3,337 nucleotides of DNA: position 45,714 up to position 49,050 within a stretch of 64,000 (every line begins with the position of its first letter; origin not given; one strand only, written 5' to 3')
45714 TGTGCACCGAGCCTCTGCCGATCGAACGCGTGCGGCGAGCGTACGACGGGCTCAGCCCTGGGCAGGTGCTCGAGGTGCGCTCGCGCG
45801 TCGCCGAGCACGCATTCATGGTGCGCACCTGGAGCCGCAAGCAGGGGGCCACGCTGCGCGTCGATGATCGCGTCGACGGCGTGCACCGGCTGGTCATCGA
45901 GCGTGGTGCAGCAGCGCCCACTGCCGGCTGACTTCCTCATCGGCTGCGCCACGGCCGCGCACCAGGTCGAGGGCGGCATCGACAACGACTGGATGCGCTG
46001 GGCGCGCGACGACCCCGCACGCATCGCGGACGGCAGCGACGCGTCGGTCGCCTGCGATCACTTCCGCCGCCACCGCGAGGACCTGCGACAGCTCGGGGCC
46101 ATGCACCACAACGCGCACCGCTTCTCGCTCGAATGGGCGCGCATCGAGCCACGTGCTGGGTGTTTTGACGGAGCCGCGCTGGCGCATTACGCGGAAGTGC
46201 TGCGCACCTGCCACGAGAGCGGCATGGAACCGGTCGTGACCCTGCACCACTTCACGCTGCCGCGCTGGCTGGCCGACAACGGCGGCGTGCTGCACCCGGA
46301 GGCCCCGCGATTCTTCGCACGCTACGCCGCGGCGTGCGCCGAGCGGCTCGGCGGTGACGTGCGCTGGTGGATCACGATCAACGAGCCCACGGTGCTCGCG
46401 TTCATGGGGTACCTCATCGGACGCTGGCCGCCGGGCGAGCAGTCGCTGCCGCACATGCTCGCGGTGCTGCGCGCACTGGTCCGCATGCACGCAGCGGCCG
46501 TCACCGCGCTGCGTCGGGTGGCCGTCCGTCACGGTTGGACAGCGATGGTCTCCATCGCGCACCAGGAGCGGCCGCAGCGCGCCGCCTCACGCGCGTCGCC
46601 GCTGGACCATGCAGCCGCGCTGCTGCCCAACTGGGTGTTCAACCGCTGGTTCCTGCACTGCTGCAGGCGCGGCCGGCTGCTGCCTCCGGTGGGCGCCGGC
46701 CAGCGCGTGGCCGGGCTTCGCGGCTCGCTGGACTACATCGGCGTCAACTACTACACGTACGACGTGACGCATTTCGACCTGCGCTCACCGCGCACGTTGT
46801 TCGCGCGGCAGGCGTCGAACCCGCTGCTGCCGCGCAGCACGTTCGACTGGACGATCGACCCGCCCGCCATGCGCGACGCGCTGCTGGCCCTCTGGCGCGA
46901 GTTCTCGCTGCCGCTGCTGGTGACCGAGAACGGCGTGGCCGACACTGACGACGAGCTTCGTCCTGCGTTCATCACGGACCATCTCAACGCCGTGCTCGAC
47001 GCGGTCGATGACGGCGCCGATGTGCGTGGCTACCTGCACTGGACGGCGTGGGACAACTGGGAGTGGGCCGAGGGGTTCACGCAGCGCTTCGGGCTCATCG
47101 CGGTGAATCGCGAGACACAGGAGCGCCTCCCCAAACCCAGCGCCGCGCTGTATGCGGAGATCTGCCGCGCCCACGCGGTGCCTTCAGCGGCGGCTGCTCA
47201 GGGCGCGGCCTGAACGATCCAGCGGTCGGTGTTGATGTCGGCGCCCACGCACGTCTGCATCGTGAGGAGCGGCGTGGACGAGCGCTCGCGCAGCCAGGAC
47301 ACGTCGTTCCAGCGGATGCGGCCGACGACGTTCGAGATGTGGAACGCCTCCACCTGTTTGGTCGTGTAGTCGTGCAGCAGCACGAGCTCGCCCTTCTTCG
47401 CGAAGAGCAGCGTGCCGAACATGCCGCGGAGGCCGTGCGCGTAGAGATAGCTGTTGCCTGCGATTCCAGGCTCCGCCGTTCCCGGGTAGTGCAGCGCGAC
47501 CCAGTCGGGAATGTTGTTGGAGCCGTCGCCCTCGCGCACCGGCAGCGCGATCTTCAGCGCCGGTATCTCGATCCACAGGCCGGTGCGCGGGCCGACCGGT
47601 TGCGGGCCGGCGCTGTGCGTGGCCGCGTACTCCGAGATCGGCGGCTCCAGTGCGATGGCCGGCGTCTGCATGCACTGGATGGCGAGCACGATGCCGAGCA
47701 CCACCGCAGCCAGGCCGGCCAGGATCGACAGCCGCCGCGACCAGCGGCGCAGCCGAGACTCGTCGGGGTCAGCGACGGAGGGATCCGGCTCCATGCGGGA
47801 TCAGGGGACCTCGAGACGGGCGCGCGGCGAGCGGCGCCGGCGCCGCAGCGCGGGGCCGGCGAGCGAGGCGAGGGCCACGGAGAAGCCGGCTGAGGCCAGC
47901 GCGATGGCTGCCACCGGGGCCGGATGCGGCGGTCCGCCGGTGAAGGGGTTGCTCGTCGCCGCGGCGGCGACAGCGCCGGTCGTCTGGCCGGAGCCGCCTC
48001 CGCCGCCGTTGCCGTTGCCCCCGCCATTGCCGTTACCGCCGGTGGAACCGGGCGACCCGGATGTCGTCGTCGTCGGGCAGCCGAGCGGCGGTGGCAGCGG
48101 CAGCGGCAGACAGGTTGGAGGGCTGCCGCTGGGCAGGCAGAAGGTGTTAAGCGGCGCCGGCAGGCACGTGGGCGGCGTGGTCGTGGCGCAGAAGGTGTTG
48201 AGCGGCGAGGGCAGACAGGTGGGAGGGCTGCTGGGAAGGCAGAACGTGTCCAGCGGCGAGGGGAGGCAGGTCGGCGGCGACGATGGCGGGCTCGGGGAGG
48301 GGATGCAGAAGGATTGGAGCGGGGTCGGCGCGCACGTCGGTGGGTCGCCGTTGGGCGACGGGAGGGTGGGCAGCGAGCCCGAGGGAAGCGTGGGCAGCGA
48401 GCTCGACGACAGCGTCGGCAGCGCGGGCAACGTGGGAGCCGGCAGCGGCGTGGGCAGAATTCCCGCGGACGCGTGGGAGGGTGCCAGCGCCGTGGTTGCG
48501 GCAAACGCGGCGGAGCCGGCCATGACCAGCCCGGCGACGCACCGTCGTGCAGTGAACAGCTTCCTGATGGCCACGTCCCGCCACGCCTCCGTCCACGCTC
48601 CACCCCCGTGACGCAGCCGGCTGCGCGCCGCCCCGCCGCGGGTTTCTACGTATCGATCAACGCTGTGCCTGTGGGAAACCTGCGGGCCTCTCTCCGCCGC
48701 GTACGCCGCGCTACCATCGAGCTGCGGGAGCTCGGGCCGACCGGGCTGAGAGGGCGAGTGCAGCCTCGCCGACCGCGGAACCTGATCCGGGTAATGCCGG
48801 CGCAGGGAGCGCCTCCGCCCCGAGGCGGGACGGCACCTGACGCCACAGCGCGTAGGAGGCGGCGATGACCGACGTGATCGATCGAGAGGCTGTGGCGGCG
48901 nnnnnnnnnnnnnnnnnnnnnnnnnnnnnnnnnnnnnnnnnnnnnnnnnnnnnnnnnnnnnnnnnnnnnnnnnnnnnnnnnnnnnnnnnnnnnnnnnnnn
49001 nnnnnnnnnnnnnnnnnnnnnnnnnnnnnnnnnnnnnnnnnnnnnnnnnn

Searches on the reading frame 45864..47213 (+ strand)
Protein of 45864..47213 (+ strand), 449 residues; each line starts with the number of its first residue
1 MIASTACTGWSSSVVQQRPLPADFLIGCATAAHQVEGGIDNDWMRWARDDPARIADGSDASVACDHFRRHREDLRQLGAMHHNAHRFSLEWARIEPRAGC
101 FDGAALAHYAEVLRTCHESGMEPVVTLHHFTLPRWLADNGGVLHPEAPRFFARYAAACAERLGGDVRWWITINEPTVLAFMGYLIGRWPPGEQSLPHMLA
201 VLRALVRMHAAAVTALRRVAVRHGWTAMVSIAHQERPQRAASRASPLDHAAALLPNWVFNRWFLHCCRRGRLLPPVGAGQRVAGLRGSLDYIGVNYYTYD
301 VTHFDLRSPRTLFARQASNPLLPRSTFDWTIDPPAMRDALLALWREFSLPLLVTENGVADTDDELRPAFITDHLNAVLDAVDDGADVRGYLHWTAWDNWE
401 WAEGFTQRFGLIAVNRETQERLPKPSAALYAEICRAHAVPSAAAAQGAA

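Call 80: search_protein_families(library=pfam, proteins=[window:45864-47213:+], max_evalue=0.00001)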
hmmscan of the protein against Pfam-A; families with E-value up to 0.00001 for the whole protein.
window:45864-47213:+ (449 aa): 1 family
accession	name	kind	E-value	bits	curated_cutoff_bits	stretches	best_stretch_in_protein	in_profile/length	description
PF00232.24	Glyco_hydro_1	-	1.1e-87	294.9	22.6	1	17-437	2-451/453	Glycosyl hydrolase family 1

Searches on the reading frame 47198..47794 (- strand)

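Call 81: search_protein_families(library=pfam, proteins=[window:47198-47794:-], max_evalue=0.00001)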
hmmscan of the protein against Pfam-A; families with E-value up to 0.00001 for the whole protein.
window:47198-47794:- (198 aa): 1 family
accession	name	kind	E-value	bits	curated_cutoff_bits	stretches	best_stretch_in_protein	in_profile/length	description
PF04203.18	Sortase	-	3e-16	59.7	26.6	1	75-197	1-123/125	Sortase domain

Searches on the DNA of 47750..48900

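Call 87: search_rna_families(source=window, start=47750, end=48900, threshold=evalue, max_evalue=1)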
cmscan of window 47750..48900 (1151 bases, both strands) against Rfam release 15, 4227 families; matches with E-value up to 1: 1.
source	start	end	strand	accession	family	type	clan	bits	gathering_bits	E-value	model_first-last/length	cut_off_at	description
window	48723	48809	+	RF00059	TPP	Cis-reg; riboswitch;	-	50.7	54.3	1e-08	10-89/105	no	TPP riboswitch aptamer (THI element)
